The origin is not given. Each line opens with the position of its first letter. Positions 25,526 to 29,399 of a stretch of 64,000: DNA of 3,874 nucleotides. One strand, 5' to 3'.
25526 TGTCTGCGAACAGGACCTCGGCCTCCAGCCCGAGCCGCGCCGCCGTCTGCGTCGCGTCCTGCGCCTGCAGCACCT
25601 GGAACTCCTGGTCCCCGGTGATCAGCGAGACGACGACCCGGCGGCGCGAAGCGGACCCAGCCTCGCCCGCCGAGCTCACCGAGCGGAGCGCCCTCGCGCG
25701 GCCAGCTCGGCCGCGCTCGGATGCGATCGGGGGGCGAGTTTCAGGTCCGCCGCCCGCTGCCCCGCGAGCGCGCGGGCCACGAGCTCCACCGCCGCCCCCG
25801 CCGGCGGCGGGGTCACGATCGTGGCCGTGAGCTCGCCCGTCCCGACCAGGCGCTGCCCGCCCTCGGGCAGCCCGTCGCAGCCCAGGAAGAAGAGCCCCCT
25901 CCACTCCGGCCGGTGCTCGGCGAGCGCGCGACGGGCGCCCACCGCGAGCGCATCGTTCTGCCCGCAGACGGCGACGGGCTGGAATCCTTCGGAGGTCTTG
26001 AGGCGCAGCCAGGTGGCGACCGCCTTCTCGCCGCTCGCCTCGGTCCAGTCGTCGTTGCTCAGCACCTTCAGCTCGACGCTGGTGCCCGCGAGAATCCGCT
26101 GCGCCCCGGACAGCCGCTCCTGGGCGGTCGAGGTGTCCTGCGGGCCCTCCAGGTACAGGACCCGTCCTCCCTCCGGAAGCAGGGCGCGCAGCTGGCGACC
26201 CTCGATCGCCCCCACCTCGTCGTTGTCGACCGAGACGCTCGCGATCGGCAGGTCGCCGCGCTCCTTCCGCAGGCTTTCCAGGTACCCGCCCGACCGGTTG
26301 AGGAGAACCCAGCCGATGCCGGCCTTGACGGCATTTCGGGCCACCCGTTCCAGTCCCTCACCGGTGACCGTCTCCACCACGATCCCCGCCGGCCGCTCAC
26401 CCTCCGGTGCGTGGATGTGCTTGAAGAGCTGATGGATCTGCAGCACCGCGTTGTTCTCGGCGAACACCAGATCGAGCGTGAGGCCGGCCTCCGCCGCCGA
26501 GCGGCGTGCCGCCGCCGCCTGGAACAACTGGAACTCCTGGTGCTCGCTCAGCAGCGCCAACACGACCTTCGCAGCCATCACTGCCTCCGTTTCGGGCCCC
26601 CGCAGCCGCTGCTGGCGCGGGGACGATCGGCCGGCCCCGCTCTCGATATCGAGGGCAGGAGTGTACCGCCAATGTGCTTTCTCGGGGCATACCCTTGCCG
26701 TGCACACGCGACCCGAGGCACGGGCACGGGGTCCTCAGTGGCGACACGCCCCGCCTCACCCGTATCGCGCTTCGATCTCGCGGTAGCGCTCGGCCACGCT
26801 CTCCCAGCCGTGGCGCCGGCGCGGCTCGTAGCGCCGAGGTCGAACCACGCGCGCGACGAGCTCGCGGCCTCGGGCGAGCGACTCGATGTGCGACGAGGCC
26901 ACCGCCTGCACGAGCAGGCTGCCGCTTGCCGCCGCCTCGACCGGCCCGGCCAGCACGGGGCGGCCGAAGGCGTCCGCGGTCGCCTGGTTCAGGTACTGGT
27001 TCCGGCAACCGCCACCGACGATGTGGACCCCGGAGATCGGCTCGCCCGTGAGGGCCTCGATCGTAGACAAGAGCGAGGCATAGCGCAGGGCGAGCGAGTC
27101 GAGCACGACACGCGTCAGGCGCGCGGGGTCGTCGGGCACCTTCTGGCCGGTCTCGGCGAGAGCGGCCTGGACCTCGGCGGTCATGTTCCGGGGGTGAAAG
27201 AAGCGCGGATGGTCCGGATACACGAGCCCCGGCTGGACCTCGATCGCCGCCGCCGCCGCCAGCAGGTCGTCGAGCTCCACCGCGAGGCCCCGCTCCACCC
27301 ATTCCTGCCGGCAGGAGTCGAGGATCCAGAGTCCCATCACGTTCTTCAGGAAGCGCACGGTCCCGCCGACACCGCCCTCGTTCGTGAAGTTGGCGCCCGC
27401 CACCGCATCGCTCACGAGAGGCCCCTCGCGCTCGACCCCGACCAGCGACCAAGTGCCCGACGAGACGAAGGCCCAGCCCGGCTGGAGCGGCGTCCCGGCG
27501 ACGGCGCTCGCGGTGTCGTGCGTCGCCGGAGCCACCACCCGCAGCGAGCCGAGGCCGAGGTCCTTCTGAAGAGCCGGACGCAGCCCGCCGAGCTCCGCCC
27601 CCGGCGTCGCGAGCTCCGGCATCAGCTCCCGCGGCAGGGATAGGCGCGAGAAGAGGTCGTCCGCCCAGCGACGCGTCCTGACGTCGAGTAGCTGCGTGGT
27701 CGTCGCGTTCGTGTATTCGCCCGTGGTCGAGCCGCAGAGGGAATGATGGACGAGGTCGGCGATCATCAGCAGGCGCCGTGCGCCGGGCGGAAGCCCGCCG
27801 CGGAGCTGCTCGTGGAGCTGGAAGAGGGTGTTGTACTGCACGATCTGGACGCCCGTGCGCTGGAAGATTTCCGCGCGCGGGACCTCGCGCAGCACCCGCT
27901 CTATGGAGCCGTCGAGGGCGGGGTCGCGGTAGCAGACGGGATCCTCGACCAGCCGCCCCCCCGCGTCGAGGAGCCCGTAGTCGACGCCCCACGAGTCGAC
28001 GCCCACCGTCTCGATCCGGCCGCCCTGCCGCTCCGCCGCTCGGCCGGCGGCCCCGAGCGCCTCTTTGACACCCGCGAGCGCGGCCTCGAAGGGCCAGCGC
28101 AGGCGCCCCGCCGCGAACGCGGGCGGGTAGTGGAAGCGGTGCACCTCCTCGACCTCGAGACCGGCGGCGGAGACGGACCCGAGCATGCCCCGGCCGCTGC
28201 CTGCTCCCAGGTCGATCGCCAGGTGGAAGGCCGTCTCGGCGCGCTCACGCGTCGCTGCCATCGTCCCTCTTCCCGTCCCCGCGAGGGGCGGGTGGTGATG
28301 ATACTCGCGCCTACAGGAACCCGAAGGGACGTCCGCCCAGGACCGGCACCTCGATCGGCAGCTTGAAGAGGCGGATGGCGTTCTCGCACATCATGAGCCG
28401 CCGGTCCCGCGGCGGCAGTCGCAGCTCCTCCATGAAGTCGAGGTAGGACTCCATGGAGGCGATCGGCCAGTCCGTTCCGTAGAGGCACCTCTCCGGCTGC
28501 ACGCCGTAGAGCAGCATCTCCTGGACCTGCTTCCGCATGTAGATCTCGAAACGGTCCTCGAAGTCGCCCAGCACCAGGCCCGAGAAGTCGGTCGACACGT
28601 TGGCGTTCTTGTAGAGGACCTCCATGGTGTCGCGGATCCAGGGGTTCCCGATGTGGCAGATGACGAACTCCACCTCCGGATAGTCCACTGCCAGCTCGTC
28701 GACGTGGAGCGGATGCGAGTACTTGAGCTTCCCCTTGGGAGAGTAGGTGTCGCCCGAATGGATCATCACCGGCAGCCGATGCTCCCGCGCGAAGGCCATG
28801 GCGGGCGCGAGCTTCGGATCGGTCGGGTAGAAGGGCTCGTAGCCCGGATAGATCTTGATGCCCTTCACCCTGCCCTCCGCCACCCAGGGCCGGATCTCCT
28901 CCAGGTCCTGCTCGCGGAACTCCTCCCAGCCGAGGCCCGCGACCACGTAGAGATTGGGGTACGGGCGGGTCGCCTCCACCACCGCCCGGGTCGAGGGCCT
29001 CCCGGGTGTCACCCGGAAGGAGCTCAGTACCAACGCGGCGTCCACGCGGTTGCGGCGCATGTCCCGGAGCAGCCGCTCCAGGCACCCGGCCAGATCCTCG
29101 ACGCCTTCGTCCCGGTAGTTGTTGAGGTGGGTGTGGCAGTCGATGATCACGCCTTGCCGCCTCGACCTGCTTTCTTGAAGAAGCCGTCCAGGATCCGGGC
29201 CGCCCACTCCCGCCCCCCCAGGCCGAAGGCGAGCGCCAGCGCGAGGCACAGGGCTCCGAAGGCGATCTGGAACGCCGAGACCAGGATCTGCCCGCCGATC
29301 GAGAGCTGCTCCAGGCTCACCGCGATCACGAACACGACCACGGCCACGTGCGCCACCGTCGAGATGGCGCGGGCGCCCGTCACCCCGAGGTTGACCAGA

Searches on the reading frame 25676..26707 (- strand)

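Call 37: search_protein_families(library=pfam, proteins=[window:25676-26707:-], max_evalue=0.00001)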
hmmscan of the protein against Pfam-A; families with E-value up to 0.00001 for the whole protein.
window:25676-26707:- (343 aa): 1 family
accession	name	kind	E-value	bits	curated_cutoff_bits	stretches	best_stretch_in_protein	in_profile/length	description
PF13407.12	Peripla_BP_4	-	8.6e-26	91.5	35.1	1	59-317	12-257/258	Periplasmic binding protein domain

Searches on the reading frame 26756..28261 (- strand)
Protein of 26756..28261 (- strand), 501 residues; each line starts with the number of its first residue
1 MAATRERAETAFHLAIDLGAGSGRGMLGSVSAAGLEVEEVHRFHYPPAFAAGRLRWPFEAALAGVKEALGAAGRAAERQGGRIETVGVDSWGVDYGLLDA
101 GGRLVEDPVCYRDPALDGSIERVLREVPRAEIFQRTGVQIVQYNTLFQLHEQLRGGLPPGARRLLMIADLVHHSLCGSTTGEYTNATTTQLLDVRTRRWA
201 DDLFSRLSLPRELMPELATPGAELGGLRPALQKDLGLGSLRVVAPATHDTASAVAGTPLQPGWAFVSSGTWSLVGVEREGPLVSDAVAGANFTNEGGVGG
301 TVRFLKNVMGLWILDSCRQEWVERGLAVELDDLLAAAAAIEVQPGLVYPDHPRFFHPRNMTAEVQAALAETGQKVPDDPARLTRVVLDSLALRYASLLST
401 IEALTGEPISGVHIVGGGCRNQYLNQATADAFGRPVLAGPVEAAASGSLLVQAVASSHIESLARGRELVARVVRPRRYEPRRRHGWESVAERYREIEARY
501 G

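Call 50: search_protein_families(library=pfam, proteins=[window:26756-28261:-], max_evalue=0.00001)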
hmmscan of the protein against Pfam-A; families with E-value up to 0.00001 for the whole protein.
window:26756-28261:- (501 aa): 2 families
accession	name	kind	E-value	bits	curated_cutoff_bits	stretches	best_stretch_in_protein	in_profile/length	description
PF02782.22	FGGY_C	-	2e-37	129.3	27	1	265-455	2-197/198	FGGY family of carbohydrate kinases, C-terminal domain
PF00370.27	FGGY_N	-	1.4e-18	67.8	28.8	1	14-256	3-245/245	FGGY family of carbohydrate kinases, N-terminal domain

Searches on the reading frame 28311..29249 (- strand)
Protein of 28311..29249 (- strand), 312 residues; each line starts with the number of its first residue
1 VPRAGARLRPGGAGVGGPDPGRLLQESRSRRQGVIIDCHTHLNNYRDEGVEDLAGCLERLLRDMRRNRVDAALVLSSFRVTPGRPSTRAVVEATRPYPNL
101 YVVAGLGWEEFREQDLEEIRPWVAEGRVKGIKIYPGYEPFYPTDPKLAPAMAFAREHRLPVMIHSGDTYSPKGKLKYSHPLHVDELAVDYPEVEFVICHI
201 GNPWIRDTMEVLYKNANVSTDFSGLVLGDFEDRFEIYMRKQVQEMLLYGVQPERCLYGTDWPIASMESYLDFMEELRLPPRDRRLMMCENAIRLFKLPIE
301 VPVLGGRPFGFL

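Call 50: search_protein_families(library=pfam, proteins=[window:28311-29249:-], max_evalue=0.00001)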
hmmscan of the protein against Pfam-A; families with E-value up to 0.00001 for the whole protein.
window:28311-29249:- (312 aa): 2 families
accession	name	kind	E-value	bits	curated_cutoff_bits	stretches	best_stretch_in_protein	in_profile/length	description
PF04909.20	Amidohydro_2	-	1.6e-35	123.8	26.4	1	36-297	1-289/289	Amidohydrolase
PF01026.27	TatD_DNase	-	5.2e-06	26.5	27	1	36-170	1-134/253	TatD related DNase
